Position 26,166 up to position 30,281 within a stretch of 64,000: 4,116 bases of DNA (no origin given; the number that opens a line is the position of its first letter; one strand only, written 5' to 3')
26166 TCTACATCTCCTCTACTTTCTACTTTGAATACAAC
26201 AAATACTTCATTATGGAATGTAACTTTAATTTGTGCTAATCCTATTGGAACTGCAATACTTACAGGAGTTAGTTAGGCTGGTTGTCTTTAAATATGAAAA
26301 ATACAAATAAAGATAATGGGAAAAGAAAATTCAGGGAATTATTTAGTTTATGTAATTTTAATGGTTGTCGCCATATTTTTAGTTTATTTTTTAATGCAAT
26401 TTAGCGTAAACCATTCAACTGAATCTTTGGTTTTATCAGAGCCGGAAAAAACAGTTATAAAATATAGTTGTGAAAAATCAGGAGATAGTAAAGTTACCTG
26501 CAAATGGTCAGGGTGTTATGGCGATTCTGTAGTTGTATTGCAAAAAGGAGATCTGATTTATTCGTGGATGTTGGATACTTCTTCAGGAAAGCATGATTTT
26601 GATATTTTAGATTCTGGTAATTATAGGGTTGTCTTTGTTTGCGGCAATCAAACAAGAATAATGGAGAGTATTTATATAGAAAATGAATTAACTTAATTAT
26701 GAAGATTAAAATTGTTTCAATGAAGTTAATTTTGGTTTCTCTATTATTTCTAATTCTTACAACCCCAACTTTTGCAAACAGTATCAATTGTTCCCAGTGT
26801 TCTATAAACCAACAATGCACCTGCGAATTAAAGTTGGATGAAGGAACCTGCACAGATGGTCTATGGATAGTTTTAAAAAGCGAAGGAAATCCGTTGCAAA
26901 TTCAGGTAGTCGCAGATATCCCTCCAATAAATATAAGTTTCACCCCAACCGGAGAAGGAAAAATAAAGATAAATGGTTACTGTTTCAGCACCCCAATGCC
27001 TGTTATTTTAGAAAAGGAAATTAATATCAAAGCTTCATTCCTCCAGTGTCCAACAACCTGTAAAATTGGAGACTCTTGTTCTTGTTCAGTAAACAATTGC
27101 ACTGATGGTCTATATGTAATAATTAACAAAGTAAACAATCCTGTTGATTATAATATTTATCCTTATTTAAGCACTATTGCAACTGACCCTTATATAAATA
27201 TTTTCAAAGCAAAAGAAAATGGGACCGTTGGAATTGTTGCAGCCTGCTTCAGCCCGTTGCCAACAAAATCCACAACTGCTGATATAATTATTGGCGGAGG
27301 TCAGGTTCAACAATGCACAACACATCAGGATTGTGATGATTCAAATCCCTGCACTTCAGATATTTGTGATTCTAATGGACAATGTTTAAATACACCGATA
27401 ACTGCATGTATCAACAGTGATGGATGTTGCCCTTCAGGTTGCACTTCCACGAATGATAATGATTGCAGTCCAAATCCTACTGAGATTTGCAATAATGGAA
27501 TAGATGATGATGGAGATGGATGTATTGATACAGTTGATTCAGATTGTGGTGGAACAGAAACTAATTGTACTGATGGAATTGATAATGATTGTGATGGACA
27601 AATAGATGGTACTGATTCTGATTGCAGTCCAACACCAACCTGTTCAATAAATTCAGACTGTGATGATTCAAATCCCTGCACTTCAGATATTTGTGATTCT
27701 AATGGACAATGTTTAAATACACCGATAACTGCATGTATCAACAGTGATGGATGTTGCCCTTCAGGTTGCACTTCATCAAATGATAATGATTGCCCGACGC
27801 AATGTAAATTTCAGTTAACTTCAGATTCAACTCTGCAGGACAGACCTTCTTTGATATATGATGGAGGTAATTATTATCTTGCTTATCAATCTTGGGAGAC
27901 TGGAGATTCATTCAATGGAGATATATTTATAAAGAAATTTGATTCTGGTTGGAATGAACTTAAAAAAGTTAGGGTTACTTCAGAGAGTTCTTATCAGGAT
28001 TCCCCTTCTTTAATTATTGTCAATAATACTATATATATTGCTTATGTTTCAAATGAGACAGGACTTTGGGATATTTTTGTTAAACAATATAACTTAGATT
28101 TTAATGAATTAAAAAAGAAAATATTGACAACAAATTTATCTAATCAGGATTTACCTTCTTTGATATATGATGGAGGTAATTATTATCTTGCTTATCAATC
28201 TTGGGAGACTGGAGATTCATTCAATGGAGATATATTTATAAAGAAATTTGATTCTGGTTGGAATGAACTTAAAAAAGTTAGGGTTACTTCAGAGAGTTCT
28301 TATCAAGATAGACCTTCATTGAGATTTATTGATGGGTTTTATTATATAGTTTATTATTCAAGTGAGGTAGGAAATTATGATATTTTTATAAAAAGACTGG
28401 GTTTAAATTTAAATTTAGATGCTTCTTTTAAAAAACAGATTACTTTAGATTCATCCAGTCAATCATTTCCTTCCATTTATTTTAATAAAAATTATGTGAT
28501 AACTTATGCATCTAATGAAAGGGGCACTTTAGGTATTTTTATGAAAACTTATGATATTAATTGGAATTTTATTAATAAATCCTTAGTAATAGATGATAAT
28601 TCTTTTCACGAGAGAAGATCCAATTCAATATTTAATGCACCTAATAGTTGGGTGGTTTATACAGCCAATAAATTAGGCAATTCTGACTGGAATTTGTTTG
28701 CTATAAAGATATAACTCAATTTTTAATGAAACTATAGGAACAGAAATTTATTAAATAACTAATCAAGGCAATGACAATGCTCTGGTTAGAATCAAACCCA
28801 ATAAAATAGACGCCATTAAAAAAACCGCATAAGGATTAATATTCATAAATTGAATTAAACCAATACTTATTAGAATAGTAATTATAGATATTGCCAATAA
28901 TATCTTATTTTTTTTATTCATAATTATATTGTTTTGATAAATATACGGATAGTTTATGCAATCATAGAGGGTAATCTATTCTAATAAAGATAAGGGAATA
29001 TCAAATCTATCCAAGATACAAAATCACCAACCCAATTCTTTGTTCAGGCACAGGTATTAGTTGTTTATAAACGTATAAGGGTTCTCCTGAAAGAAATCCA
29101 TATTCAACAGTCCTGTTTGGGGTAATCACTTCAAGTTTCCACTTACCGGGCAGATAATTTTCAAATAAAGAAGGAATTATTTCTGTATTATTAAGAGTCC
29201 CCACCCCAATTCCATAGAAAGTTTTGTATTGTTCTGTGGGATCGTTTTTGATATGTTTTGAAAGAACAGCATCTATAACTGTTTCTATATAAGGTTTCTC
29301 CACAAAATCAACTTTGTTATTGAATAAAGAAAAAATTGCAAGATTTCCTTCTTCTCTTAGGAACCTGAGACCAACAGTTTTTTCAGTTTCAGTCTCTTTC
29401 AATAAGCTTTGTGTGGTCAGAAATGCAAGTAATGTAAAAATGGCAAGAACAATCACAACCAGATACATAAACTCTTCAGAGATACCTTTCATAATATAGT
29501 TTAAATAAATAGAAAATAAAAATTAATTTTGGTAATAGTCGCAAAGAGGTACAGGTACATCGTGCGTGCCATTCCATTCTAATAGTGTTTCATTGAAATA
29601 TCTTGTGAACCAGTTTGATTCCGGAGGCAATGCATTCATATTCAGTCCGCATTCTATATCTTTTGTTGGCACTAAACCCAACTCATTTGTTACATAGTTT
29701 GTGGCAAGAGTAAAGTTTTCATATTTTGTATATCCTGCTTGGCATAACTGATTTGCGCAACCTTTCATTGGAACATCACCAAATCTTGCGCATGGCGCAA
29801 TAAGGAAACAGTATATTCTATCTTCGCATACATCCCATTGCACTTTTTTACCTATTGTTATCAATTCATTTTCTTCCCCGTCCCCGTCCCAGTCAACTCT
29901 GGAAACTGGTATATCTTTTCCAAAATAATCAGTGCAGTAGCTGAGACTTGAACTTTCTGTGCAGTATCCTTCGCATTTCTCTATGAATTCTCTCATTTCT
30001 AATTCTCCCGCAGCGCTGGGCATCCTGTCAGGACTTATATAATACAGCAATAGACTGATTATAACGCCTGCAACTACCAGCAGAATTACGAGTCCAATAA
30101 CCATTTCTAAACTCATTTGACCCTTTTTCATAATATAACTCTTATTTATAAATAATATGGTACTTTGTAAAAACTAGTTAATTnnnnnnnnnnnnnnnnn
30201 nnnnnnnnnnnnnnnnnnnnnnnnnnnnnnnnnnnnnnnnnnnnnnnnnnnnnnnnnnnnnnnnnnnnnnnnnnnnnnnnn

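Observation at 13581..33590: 20-kb island: a pilus-like system built from many M-[KR]-G prepilin-type proteins, one FlaJ/TadC-type platform protein and a set of extremely cysteine-rich secreted proteins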

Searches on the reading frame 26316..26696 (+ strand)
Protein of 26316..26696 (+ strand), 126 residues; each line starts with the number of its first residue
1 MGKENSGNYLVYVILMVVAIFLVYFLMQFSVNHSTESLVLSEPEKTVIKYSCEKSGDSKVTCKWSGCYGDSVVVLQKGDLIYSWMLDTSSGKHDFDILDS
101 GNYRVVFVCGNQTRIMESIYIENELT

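Call 5: search_protein_families(library=pfam, max_evalue=0.01, proteins=[window:26316-26696:+])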
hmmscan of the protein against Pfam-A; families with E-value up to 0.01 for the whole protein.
window:26316-26696:+ (126 aa): 1 family
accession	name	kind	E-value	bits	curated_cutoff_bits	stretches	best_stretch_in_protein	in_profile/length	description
PF07009.16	NusG_II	-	0.0063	17.1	29.6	0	14-76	2-63/107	NusG domain II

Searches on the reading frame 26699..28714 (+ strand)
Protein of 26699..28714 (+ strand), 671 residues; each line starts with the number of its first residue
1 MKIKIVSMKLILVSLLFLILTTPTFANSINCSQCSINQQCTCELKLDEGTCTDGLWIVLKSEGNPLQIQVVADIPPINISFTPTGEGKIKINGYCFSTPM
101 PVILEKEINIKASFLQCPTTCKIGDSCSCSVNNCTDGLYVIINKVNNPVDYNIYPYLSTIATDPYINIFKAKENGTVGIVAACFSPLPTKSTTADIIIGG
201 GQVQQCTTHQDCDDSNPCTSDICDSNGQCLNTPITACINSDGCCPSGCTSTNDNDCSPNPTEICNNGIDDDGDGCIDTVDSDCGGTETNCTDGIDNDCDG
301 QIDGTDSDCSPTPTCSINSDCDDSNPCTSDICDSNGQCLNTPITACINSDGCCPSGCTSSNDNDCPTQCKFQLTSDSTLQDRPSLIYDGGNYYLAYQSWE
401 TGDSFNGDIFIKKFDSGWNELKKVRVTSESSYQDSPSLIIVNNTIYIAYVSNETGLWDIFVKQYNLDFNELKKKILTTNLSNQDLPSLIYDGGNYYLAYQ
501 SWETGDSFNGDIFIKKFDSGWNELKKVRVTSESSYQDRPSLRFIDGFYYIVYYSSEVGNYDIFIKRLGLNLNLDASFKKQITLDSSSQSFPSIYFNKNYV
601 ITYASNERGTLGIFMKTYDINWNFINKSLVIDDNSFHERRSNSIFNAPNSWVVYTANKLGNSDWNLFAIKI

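Call 5: search_protein_families(library=pfam, max_evalue=0.01, proteins=[window:26699-28714:+])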
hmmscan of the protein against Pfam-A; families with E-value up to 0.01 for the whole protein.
window:26699-28714:+ (671 aa): 1 family
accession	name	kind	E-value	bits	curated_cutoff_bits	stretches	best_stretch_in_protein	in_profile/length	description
PF04616.20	Glyco_hydro_43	-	2.8e-07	30.6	32.2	0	486-558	124-204/288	Glycosyl hydrolases family 43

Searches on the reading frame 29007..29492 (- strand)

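Call 5: search_protein_families(library=pfam, max_evalue=0.01, proteins=[window:29007-29492:-])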
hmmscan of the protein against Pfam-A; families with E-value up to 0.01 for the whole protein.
window:29007-29492:- (161 aa): 0 families

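Call 68: search_protein_families(library=ncbifam, max_evalue=1, proteins=[window:29010-29492:-])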
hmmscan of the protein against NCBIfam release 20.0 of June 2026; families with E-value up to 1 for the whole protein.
window:29010-29492:- (161 aa): 1 family
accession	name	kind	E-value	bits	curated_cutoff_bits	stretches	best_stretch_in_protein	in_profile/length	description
TIGR00197.1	yjeF_nterm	hypoth_equivalog_domain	0.18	11.4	88.6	1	32-92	84-139/206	NAD(P)H-hydrate epimerase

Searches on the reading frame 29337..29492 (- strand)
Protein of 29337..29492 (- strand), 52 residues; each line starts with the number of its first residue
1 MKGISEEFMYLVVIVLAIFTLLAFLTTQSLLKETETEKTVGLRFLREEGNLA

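Call 67: search_protein_families(library=pfam, max_evalue=10, proteins=[window:29337-29492:-])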
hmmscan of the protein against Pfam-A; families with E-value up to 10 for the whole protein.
seq(52 aa): 1 family
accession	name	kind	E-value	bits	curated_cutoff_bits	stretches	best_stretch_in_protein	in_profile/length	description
PF11044.13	TMEMspv1-c74-12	-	0.15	12.7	25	1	10-28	9-27/49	Plectrovirus spv1-c74 ORF 12 transmembrane protein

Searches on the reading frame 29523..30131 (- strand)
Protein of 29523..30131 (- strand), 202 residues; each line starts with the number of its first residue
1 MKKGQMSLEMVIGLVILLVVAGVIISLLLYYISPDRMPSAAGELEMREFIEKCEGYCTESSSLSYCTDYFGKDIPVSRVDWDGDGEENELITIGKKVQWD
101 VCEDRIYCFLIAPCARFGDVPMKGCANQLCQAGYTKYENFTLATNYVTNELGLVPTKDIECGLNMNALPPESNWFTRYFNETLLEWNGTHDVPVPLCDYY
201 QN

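Call 5: search_protein_families(library=pfam, max_evalue=0.01, proteins=[window:29523-30131:-])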
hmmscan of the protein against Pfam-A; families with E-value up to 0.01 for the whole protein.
window:29523-30131:- (202 aa): 0 families

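Call 38: find_homologous_proteins(query=window:29523-30131:-, max_evalue=0.001)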
Query window:29523-30131:- (202 aa): 37 proteins with E <= 0.001 among 178 candidates.
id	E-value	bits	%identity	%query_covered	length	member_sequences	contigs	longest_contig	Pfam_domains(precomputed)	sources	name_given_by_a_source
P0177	1.3e-118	412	86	100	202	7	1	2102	-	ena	-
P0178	4.3e-115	401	86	100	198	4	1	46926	-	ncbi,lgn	-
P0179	4.8e-60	221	54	91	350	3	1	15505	-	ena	-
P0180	7.3e-59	217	61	74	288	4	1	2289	-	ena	-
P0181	3.9e-54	201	54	90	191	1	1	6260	-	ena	-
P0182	6.5e-54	201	49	91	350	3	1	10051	-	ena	-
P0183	2.0e-51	193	49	99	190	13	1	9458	-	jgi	-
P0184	8.5e-51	191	51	89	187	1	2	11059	-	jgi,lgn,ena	-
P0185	4.0e-47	179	50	87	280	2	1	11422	-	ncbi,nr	ncbi:MAG: hypothetical protein DRP06_02360 [Candidatus Aenigmatarchaeota archaeon]|nr:MAG: hypotheti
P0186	1.7e-43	167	46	99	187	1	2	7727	-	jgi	jgi:hypothetical protein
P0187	4.5e-43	165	46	88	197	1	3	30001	-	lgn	-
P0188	5.4e-41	158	49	98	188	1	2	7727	-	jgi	jgi:hypothetical protein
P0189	2.2e-39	153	42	87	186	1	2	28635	-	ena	-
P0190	1.8e-38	150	44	88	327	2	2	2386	-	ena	-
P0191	1.5e-36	144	41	95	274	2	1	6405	-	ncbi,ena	-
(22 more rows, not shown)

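Call 51: predict_structure(alignment_id=A3)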
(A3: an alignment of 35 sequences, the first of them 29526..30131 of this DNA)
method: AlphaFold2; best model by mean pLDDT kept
length: 202 residues; sequences in the alignment: 35
mean_pLDDT: 88.5   pTM: 0.75
mean pLDDT of the five models: 88.5, 88.3, 88.1, 88.1, 85.4
residues with pLDDT >= 90: 127; 70-90: 55; 50-70: 19; < 50: 1
segments of 3 or more residues with pLDDT < 50: none
pLDDT, mean of each block of 10 residues (from residue 1): 62 83 78 57 85 91 93 85 90 90 96 93 96 97 96 94 96 95 95 97 83
secondary structure, 60 per line:
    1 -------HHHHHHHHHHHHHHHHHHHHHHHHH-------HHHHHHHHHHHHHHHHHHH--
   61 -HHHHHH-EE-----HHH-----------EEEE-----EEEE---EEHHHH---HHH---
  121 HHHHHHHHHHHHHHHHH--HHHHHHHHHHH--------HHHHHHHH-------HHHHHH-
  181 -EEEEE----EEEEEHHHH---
elements in order: H8-32 H40-58 H62-67 E90-93 E99-102 H108-111 H121-137 H140-150 H159-166 H174-179 E182-186 E191-195 H196-199

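Call 55: fold_search(model_id=the predicted structure, library=pdb)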
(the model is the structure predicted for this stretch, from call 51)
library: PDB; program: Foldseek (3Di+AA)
matches with E <= 10: 74; with E <= 0.001: 0
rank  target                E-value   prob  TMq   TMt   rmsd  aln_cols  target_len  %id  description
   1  7z61                  1.5e+00  0.06  0.12  0.04  17.7        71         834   10  Crystal structure of PI3Kgamma with a dihydropurinone inhibitor (compound 18) (released 2022-07-13)
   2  5f5t_B                1.7e+00  0.04  0.11  0.11  16.4       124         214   13  Crystal structure of the Prp38-MFAP1 complex of Chaetomium thermophilum (released 2016-10-12)
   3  6gq7                  2.7e+00  0.04  0.12  0.04  17.1        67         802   10  PI3Kg IN COMPLEX WITH INH (released 2018-06-20)
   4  3l54                  2.9e+00  0.04  0.12  0.04  17.6        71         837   10  Structure of Pi3K gamma with inhibitor (released 2010-06-30)
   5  4ezj                  3.3e+00  0.03  0.12  0.04  17.6        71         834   10  Potent and Selective Inhibitors of PI3K-delta: Obtaining Isoform Selectivity from the Affinity Pocket and Tryptophan She (released 2013-04-17)
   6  8d8l_N                3.5e+00  0.04  0.08  0.15  10.8        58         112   17  Yeast mitochondrial small subunit assembly intermediate (State 3) (released 2022-12-14)
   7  5f5t_A                3.5e+00  0.01  0.11  0.10  16.8       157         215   10  Crystal structure of the Prp38-MFAP1 complex of Chaetomium thermophilum (released 2016-10-12)
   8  6xrm                  3.7e+00  0.02  0.12  0.04  17.6       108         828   12  Crystal structure of human PI3K-gamma in complex with Compound 4 (released 2020-09-16)
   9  4ezk                  3.9e+00  0.03  0.12  0.04  17.8        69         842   10  Potent and Selective Inhibitors of PI3K-delta: Obtaining Isoform Selectivity from the Affinity Pocket and Tryptophan She (released 2013-04-17)
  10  2v4l                  3.9e+00  0.02  0.12  0.04  13.8        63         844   11  complex of human phosphoinositide 3-kinase catalytic subunit gamma (p110 gamma) with PIK-284 (released 2008-10-14)
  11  3qar                  3.9e+00  0.02  0.11  0.04  13.8        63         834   11  Crystal structure of PI3K-gamma in complex with triazine-benzimidazole 32 (released 2011-03-30)
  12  3r7q                  3.9e+00  0.02  0.12  0.04  17.5       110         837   11  Structure-based design of thienobenzoxepin inhibitors of PI3- kinase (released 2011-08-03)
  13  3apf                  4.1e+00  0.03  0.12  0.04  17.7        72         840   10  Crystal structure of human PI3K-gamma in complex with CH5039699 (released 2011-04-13)
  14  6xrl                  4.1e+00  0.02  0.12  0.04  17.5       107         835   12  Crystal structure of human PI3K-gamma in complex with inhibitor IPI-549 (released 2020-09-16)
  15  6xu6_DA               4.4e+00  0.03  0.14  0.10   9.5        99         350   12  Drosophila melanogaster Testis 80S ribosome (released 2021-07-28)
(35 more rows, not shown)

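Call 68: search_protein_families(library=ncbifam, max_evalue=1, proteins=[window:29526-30131:-])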
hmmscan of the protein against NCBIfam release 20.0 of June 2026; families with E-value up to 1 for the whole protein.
window:29526-30131:- (202 aa): 0 families

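Call 74: search_solved_structures(query=A3, max_evalue=10, show_alignments=2)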
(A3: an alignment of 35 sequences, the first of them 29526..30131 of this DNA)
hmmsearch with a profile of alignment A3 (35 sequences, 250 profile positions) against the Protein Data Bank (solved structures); distinct sequences matched with E-value up to 10: 0.

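Call 75: search_protein_representatives(alignment_id=A3)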
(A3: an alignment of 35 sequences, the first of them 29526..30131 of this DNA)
Query: 35 sequences, 250 profile positions. Proteins with E-value up to 0.001 (for the whole library): 365; up to 1e-10: 273; up to 1e-30: 93. The best 150 are listed.
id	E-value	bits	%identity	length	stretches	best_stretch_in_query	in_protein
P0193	3.8e-73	262.4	-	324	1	7-246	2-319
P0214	4.1e-72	259.0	-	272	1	3-221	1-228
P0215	1.2e-70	254.3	-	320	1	7-245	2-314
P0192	2.4e-68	246.7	-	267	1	4-204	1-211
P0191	6.7e-67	241.9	-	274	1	9-245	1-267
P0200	1.6e-66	240.7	-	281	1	3-204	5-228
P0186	4.8e-66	239.1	-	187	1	3-182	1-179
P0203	6.0e-64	232.3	-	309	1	4-246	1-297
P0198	2.1e-63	230.5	-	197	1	4-193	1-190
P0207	3.9e-62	226.3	-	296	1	4-229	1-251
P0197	9.6e-60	218.5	-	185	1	5-178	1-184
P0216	9.9e-59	215.2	-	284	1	13-203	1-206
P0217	6.5e-58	212.5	-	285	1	5-248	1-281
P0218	1.1e-57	211.8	-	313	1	4-226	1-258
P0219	5.2e-57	209.5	-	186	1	4-181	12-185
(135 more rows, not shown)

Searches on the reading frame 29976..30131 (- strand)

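Call 67: search_protein_families(library=pfam, max_evalue=10, proteins=[window:29976-30131:-])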
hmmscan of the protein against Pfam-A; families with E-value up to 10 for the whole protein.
seq(52 aa): 4 families
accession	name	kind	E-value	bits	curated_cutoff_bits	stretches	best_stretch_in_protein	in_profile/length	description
PF22004.1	SPAR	-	0.026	14.7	27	1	10-36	4-30/75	Small regulatory polypeptide of amino acid response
PF13400.11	Tad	-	0.11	13.3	22.3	1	4-27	1-23/47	Putative Flp pilus-assembly TadE/G-like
PF01102.23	Glycophorin_A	-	0.44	11.3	30.1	1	9-30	57-78/114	Glycophorin A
PF07850.20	Renin_r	-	0.5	10.9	27.8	1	9-36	37-64/79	Renin receptor-like transmembrane spanning segment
